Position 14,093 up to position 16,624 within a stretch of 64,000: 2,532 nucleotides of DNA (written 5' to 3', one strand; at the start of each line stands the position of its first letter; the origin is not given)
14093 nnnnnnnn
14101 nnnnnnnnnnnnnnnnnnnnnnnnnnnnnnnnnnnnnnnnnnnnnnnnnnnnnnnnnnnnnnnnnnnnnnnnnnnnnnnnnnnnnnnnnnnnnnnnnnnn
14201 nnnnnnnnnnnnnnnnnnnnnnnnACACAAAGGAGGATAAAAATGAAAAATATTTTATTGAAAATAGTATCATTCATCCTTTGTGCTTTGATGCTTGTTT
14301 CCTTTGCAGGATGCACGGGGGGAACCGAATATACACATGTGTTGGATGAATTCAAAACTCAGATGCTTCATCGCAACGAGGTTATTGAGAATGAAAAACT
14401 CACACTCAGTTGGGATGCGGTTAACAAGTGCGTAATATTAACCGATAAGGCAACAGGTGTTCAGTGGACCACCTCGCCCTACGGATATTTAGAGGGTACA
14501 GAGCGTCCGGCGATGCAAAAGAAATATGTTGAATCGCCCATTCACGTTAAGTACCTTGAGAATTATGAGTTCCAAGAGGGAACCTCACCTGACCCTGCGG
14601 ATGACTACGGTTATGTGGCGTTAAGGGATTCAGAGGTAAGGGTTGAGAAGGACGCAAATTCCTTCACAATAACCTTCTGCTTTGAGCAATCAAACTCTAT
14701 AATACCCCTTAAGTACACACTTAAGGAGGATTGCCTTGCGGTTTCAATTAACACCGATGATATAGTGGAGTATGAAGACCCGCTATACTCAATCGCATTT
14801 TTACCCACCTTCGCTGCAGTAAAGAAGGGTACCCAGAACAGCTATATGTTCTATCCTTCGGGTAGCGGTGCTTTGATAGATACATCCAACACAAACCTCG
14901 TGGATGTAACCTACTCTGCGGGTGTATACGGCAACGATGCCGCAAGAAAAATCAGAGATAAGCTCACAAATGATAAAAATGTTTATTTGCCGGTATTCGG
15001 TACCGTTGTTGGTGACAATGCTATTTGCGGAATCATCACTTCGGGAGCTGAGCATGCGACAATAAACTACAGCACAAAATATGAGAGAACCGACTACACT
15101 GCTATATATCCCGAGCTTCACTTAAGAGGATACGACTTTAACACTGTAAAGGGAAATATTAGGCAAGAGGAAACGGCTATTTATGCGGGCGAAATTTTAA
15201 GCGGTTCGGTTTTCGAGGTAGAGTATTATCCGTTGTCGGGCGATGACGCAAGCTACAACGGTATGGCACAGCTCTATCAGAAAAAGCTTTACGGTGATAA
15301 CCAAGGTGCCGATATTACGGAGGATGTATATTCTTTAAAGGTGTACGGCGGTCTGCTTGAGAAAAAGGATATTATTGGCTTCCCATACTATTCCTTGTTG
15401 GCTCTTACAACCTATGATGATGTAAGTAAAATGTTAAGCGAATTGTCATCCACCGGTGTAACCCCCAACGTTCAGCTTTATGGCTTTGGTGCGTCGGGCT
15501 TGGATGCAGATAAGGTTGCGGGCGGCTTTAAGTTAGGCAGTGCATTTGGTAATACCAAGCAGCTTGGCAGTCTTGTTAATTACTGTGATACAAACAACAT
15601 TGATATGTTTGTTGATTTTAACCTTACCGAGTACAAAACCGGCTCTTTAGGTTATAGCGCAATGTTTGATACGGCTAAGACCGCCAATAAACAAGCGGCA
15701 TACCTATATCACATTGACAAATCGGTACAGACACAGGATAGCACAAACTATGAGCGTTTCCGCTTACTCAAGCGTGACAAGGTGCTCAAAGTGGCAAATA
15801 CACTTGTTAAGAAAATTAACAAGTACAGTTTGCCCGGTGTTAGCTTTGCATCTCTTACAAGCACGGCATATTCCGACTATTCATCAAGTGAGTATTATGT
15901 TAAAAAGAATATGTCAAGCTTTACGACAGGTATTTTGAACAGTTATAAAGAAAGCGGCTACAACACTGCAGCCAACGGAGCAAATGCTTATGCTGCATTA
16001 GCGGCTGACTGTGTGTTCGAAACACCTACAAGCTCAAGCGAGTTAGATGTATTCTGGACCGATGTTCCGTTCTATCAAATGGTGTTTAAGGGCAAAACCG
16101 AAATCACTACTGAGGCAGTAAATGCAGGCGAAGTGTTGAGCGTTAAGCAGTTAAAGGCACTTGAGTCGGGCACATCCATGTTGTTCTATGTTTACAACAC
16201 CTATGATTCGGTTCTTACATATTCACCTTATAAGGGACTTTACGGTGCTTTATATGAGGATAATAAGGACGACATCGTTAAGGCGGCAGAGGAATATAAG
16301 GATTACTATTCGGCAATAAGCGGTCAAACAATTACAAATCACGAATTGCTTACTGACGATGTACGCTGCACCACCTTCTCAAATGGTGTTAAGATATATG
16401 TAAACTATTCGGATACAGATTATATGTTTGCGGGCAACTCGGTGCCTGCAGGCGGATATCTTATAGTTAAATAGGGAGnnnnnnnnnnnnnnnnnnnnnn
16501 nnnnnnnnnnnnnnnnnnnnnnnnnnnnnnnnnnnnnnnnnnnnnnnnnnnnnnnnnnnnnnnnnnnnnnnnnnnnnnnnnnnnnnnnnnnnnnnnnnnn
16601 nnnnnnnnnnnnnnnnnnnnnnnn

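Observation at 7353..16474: Five-gene SBP / permease / permease / propeller-Yip1 / lipoprotein module with no assigned function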

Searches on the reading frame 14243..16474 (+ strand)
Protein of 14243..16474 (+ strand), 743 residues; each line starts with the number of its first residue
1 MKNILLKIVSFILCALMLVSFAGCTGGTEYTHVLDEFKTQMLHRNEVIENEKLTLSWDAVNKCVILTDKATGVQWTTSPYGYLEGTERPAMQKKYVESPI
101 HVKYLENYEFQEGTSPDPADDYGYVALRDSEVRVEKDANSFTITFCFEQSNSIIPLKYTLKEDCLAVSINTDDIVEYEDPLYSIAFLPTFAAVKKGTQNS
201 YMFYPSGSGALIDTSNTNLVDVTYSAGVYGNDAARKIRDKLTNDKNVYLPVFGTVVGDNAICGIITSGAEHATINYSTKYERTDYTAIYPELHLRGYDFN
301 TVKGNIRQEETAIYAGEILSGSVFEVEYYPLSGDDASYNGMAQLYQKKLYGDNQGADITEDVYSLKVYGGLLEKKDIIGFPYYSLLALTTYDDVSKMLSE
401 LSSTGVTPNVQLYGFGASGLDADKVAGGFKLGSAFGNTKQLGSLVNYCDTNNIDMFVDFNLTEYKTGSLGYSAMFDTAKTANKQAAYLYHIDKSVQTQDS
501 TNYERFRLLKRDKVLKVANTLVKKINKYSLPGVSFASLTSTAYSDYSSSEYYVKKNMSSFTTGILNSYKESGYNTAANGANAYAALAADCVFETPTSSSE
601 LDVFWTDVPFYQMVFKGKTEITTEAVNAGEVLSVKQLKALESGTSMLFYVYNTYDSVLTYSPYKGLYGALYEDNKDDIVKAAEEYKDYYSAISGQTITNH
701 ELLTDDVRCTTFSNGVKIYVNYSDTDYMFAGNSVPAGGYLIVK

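Call 4: search_protein_families(library=pfam, proteins=[window:14243-16474:+], max_evalue=0.01)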
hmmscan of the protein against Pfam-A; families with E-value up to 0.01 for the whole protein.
window:14243-16474:+ (743 aa): 1 family
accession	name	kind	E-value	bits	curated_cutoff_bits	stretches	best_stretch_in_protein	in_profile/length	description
PF18952.6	DUF5696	-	2.2e-128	429.9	25.6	1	133-739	3-612/612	Family of unknown function (DUF5696)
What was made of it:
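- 14243..16474 (+): DUF5696 lipoprotein, 743 aa, lipobox FAGC with Cys24. It has a three-domain GH129-like fold: N-terminal beta-sandwich, (beta/alpha)8 barrel and C-terminal beta-sandwich. Candidate catalytic residues are D545 and D589/E593; D232 is invariantly acidic. Pfam PF18952, E = 2e-128 (call 4).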

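Call 5: search_protein_families(library=ncbifam, proteins=[window:14243-16474:+], max_evalue=0.01)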
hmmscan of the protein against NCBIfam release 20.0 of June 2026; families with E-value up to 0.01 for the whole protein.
window:14243-16474:+ (743 aa): 0 families

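Call 18: find_homologous_proteins(query=window:14243-16474:+)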
Query window:14243-16474:+ (743 aa): 97 proteins with E <= 0.001 among 8000 candidates.
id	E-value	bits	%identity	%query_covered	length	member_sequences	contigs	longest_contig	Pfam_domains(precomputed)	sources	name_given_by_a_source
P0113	0.0e+0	1666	100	100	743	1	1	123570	PF18952.7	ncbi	-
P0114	0.0e+0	1456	86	100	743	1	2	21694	PF18952.7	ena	-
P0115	0.0e+0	1233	72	100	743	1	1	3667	PF18952.7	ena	-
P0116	0.0e+0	1223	72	100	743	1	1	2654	PF18952.7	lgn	-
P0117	0.0e+0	1219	72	100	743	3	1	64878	PF18952.7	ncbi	-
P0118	0.0e+0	1208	71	100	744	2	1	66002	PF18952.7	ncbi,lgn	-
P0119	0.0e+0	1206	71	100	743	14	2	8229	PF18952.7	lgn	-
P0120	0.0e+0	1184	70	100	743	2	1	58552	PF18952.7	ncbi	-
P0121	0.0e+0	1178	70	100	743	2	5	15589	PF18952.7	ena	-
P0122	0.0e+0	1171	69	100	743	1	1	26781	PF18952.7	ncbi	-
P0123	0.0e+0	1136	67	100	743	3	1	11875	PF18952.7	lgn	-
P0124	0.0e+0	1135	67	100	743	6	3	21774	PF18952.7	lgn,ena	-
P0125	3.7e-274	930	57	100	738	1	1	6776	PF18952.7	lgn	-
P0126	8.3e-269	912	57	100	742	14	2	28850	PF18952.7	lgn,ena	-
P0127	1.9e-264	897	56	100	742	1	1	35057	PF18952.7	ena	-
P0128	7.5e-264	895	56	100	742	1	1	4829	PF18952.7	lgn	-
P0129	4.3e-258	876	55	100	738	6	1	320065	PF18952.7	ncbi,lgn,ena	-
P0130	1.5e-249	848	53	100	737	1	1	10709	PF18952.7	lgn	-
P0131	2.0e-247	841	53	100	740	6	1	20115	PF18952.7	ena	-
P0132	1.5e-242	825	52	100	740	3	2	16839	PF18952.7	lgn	-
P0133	9.7e-240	816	51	100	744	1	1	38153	PF18952.7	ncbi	-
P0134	1.9e-239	815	51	100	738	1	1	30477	PF18952.7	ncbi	-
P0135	8.6e-237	806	53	98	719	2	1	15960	PF18952.7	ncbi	-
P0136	2.5e-233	795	51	100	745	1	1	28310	PF18952.7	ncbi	-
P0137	6.1e-231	787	52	100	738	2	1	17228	PF18952.7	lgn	-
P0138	2.7e-228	778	51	100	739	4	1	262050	PF18952.7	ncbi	-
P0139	9.9e-225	766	50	100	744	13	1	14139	PF18952.7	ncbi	-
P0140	3.4e-219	748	48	100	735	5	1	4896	PF18952.7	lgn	-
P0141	6.8e-217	740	48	100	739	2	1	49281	PF18952.7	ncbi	-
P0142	3.9e-216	738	48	100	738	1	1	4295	PF18952.7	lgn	-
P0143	1.1e-212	726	48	100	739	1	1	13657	PF18952.7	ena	-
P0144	1.8e-212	726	48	100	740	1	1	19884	PF18952.7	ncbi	-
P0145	3.2e-212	725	48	100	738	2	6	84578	PF18952.7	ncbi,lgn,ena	-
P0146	4.9e-212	724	48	100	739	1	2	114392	PF18952.7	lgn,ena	-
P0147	4.0e-211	721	48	100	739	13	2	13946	PF18952.7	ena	-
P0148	1.0e-210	720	48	100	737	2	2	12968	PF18952.7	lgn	-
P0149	3.6e-210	718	48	100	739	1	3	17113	PF18952.7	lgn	-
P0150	2.4e-209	715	47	100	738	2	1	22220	PF18952.7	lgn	-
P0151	1.6e-208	713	47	100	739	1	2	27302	PF18952.7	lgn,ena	-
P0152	2.2e-206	706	47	100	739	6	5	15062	PF18952.7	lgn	-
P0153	5.1e-205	701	47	100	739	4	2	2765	PF18952.7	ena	-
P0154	5.6e-205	701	47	100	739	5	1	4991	PF18952.7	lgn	-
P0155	8.5e-205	700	47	100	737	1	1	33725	PF18952.7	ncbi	-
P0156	1.7e-202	693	66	60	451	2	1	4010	PF18952.7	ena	-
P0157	2.5e-187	643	43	100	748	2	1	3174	PF18952.7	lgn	-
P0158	8.5e-172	591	57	65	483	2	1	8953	PF18952.7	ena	-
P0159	1.9e-128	448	35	100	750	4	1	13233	PF18952.7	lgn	-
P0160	9.8e-115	403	35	98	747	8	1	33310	PF18952.7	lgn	-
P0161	2.0e-111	392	33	99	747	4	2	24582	PF18952.7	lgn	-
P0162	1.4e-110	389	33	99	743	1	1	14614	PF18952.7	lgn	-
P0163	2.0e-110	388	34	99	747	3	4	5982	PF18952.7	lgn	-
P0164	2.9e-110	388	32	99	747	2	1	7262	PF18952.7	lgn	-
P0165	5.8e-108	380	32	100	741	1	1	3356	PF18952.7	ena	-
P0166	5.8e-106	374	32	100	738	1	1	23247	PF18952.7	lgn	-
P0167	2.4e-104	368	33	98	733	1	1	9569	PF18952.7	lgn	-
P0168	1.4e-103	366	32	94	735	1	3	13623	PF18952.7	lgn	-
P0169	2.0e-103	365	33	99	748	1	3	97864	PF18952.7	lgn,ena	-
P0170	4.1e-103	364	33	99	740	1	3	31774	PF18952.7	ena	-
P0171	3.2e-102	361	30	99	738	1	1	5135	PF18952.7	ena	-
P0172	2.5e-101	358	31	98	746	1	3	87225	PF18952.7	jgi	-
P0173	4.7e-101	357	33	100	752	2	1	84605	PF18952.7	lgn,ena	-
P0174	1.7e-100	356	32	97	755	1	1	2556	PF18952.7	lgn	-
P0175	1.5e-99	352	33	94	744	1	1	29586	PF18952.7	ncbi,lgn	-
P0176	1.8e-99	352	31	98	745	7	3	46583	PF18952.7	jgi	-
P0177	6.0e-99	350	30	99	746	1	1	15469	PF18952.7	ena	-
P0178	7.7e-99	350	30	97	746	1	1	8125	PF18952.7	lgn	-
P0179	1.1e-98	350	34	91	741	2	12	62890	PF18952.7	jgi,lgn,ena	-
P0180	3.1e-98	348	30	99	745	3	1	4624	PF18952.7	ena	-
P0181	8.6e-96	340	33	96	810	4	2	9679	PF18952.7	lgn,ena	-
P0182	1.1e-95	340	30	99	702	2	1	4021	PF18952.7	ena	-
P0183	2.1e-95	339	32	87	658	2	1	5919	PF18952.7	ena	-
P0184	3.8e-94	335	32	99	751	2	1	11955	PF18952.7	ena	-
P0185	1.9e-93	332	30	98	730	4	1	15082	PF18952.7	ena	-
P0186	9.4e-90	320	32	98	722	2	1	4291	PF18952.7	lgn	-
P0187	3.2e-89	318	31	95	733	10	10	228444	PF18952.7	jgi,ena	-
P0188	4.3e-87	311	31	94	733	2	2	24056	PF18952.7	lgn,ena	-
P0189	3.8e-86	308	32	92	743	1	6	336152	PF18952.7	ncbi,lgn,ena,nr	ncbi:MAG: hypothetical protein IKD04_04150 [Clostridia bacterium]|nr:hypothetical protein [Clostridi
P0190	5.6e-86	308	32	98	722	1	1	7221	PF18952.7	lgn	-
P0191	9.2e-85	304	32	80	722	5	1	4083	PF18952.7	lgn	-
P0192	9.9e-85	303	29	99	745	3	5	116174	PF18952.7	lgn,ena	-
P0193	1.4e-84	303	31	98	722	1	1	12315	PF18952.7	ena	-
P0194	5.1e-83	298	31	99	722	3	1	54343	PF18952.7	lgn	-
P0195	5.6e-83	298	31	98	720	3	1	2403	PF18952.7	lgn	-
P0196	1.1e-82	297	31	97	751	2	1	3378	PF18952.7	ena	-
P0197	4.2e-81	291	30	98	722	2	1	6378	PF18952.7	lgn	-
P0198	2.9e-80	289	28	96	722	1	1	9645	PF18952.7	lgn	-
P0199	1.7e-79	286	30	99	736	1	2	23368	PF18952.7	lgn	-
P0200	1.2e-75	273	31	82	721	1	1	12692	PF18952.7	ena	-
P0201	1.6e-74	270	29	99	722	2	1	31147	PF18952.7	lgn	-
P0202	4.1e-53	199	27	99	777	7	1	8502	PF18952.7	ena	-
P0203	1.1e-38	151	25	79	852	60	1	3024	PF18952.7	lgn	-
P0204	2.9e-28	117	22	80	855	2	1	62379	PF18952.7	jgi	-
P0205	3.7e-28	116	26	79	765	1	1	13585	PF18952.7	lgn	-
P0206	4.8e-27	113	23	79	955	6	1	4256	PF18952.7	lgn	-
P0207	1.1e-25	108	25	73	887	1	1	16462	PF18952.7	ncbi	-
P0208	1.8e-19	88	22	79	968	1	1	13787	PF18952.7,PF20578.5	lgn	-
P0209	5.0e-19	86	22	75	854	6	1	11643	PF18952.7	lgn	-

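Call 24: search_solved_structures(query=A1, max_evalue=1)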
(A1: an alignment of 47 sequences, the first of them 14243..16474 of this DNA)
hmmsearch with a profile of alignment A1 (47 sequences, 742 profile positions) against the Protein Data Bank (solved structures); distinct sequences matched with E-value up to 1: 11.
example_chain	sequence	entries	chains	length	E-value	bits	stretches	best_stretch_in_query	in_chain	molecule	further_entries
5opq_A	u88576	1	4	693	8.2e-09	37.4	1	41-86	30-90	3,6-anhydro-D-galactosidase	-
8rzk_A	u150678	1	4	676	1.5e-08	36.5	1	46-86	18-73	Conserved hypothetical periplasmic protein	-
8rzg_A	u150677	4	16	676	1.5e-08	36.5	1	46-86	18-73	Conserved hypothetical periplasmic protein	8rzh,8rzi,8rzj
5wzq_A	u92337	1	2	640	0.073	14.4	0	384-455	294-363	Alpha-N-acetylgalactosaminidase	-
5wzn_A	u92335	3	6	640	0.13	13.6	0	385-455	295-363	Alpha-N-acetylgalactosaminidase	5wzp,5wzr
5b1c_B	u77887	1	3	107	0.28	12.5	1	117-189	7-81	Envelope protein E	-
3we1_A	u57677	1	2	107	0.28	12.5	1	117-189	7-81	Envelope protein E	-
4x42_A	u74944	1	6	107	0.29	12.4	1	117-189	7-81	Envelope protein E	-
2h0p_A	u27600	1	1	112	0.29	12.4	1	116-189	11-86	Envelope glycoprotein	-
5aam_C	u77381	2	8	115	0.33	12.2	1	117-189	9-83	ENVELOPE PROTEIN | DENGUE SEROTYPE 4 ENVELOPE PROTEIN DOMAIN 3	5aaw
3uyp_B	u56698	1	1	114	0.77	11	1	118-189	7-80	Envelope protein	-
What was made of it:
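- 14243..16474 (+): Profile versus 5opq, E = 8e-9 (call 24).
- On Glycoside hydrolase family 129: The broad profile A1 hits 5opq at E = 8e-9, but only over residues 41-86 (call 24).
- Closest known: Glycoside hydrolase family 129. Same: A profile hit to 5opq (E = 8e-9, call 24).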

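Call 34: predict_structure(alignment_id=A1)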
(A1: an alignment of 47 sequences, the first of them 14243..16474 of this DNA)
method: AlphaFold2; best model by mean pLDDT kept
length: 743 residues; sequences in the alignment: 47
mean_pLDDT: 88.9   pTM: 0.90
mean pLDDT of the five models: 88.9, 88.4, 88.3, 87.7, 86.7
residues with pLDDT >= 90: 471; 70-90: 224; 50-70: 38; < 50: 10
segments of 3 or more residues with pLDDT < 50: 23-28, 111-114
pLDDT, mean of each block of 10 residues (from residue 1): 69 71 47 81 84 92 91 87 73 83 79 64 85 92 92 95 97 90 92 92 96 88 90 80 84 97 97 92 88 89 59 85 97 97 97 90 96 87 92 98 94 92 81 93 96 95 84 90 89 76 88 93 91 93 92 93 95 94 94 93 91 96 89 93 96 88 86 96 95 96 94 97 94 94 93
secondary structure, 60 per line:
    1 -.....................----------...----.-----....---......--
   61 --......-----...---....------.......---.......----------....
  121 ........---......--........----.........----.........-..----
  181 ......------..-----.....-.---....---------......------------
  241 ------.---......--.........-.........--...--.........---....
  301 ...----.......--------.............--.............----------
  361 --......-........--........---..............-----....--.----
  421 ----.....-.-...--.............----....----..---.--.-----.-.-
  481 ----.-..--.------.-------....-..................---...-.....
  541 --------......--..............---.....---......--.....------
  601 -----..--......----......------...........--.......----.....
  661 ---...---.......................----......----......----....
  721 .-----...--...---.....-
elements in order (helices of 4 or more, strands of 3 or more residues): H2-22 E46-49 E53-58 E63-68 E74-76 H80-83 H90-96 E100-106 E117-122 H123-128 E132-137 E140-147 E152-160 E165-170 E181-186 E200-204 E210-213 E223-228 E251-256 E259-267 E272-277 E285-293 E297-303 E308-314 E323-332 H338-350 E363-368 E370-377 E380-387 H391-404 E410-413 H425-429 H438-450 E455-458 E506-509 H511-528 E532-534 H536-540 H549-554 H557-570 E574-578 H582-587 E590-594 H610-615 E620-625 H632-642 E645-651 H656-660 H671-692 E697-702 E707-712 E717-721 E727-729 E732-734 E738-742
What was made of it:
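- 14243..16474 (+): AF2 model with pLDDT 88.9 and pTM 0.90 (call 34).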

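Call 37: fold_search(model_id=the predicted structure, library=pdb)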
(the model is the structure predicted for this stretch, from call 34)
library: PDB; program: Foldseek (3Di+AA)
matches with E <= 10: 1502; with E <= 0.001: 439
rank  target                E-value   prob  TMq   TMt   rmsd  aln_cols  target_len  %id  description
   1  5opq_A                1.5e-29  1.00  0.62  0.69   6.1       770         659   13  A 3,6-anhydro-D-galactosidase produced by Zobellia galactanivorans. This is an exo-lytic enzyme that hydrolyzes termin (released 2017-11-29)
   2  5opq_D                1.6e-28  1.00  0.62  0.69   6.6       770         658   13  A 3,6-anhydro-D-galactosidase produced by Zobellia galactanivorans. This is an exo-lytic enzyme that hydrolyzes termin (released 2017-11-29)
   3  8rzk_A                4.1e-28  1.00  0.62  0.69   6.3       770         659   13  The Michaelis complex of ZgGH129 D486N from Zobellia galactanivorans with neo-b/k-oligo-carrageenan tetrasaccharide (b (released 2024-07-31)
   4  5wzn_A                2.0e-22  1.00  0.61  0.71   6.4       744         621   11  Alpha-N-acetylgalactosaminidase NagBb from Bifidobacterium bifidum - GalNAc complex (released 2017-06-07)
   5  5wzn_B                3.6e-22  1.00  0.61  0.72   6.3       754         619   11  Alpha-N-acetylgalactosaminidase NagBb from Bifidobacterium bifidum - GalNAc complex (released 2017-06-07)
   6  5wzp_A                6.2e-22  1.00  0.54  0.66  11.1       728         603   12  Alpha-N-acetylgalactosaminidase NagBb from Bifidobacterium bifidum - ligand free (released 2017-06-07)
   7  5wzq_A                7.3e-22  1.00  0.55  0.65  10.8       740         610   12  Alpha-N-acetylgalactosaminidase NagBb from Bifidobacterium bifidum - quadruple mutant (released 2017-06-07)
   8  5wzr_A                8.5e-22  1.00  0.61  0.71   6.3       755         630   12  Alpha-N-acetylgalactosaminidase NagBb from Bifidobacterium bifidum - Gal-NHAc-DNJ complex (released 2017-06-07)
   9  5wzr_B                1.3e-21  1.00  0.62  0.72   6.2       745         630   11  Alpha-N-acetylgalactosaminidase NagBb from Bifidobacterium bifidum - Gal-NHAc-DNJ complex (released 2017-06-07)
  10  5wzq_B                1.6e-21  1.00  0.62  0.74   6.2       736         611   11  Alpha-N-acetylgalactosaminidase NagBb from Bifidobacterium bifidum - quadruple mutant (released 2017-06-07)
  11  5wzp_B                1.6e-20  1.00  0.60  0.72   6.0       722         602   11  Alpha-N-acetylgalactosaminidase NagBb from Bifidobacterium bifidum - ligand free (released 2017-06-07)
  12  6qfk_A                2.9e-18  1.00  0.45  0.28   9.1       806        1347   10  EngBF DARPin Fusion 4b G10 (released 2019-11-06)
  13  6qev_B                4.1e-18  1.00  0.42  0.27  10.7       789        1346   11  EngBF DARPin Fusion 4b B6 (released 2019-11-06)
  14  6sh9_B                6.2e-18  1.00  0.45  0.28   9.2       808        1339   10  EngBF DARPin Fusion 4b D12 (released 2019-11-06)
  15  2zxq                  1.1e-17  1.00  0.44  0.31   9.3       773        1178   10  Crystal structure of endo-alpha-N-acetylgalactosaminidase from Bifidobacterium longum (EngBF) (released 2009-06-16)
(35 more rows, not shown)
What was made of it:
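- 14243..16474 (+): Foldseek: ZgGH129 5opq E = 1.5e-29, NagBb 5wzn E = 2e-22, then GH101, GH36 and GH31 (call 37).
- On Glycoside hydrolase family 129: Foldseek top hits are 5opq, 8rzk and 5wzn, with E = 1e-29 to 1e-20 and TM 0.6-0.72 (calls 34, 37). Identity is 11-13% (call 37).
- Checked: It is Pfam DUF5696 (E = 2e-128, call 4) with a GH129-like fold (call 37).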

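Call 41: find_encoding_contigs(protein=P0204, flank=10000, max_places=2)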
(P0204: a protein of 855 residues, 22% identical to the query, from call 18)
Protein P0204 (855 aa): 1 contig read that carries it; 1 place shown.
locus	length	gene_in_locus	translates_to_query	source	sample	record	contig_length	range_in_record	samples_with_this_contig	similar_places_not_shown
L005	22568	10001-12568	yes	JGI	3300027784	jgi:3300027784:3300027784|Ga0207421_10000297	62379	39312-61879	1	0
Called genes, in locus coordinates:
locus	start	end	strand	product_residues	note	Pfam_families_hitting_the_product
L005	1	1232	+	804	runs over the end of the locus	-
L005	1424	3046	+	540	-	PF16403:Bact_surface_Ig-like, PF01547:SBP_bac_1, PF13416:SBP_bac_8 (weak)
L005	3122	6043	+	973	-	PF01547:SBP_bac_1, PF13416:SBP_bac_8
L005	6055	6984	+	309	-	-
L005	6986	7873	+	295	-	PF00528:BPD_transp_1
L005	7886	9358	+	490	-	PF07719:TPR_2 (faint), PF13181:TPR_8 (faint), PF00515:TPR_1 (faint), PF13424:TPR_12 (weak), PF13432:TPR_16 (weak)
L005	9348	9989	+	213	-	PF04893:Yip1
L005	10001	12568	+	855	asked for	PF18952:DUF5696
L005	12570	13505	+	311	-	PF00528:BPD_transp_1 (weak)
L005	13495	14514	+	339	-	PF00528:BPD_transp_1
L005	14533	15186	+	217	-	PF04854:DUF624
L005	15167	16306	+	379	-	PF07075:NamZ_N, PF20732:NamZ_C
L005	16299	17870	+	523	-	PF00933:Glyco_hydro_3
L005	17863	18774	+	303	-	PF00480:ROK (weak), PF01869:BcrAD_BadFG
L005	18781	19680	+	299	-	PF13580:SIS_2, PF22198:GKRP_SIS_2, PF22645:GKRP_SIS_N, PF01380:SIS, PF20741:GKRP-like_C (weak)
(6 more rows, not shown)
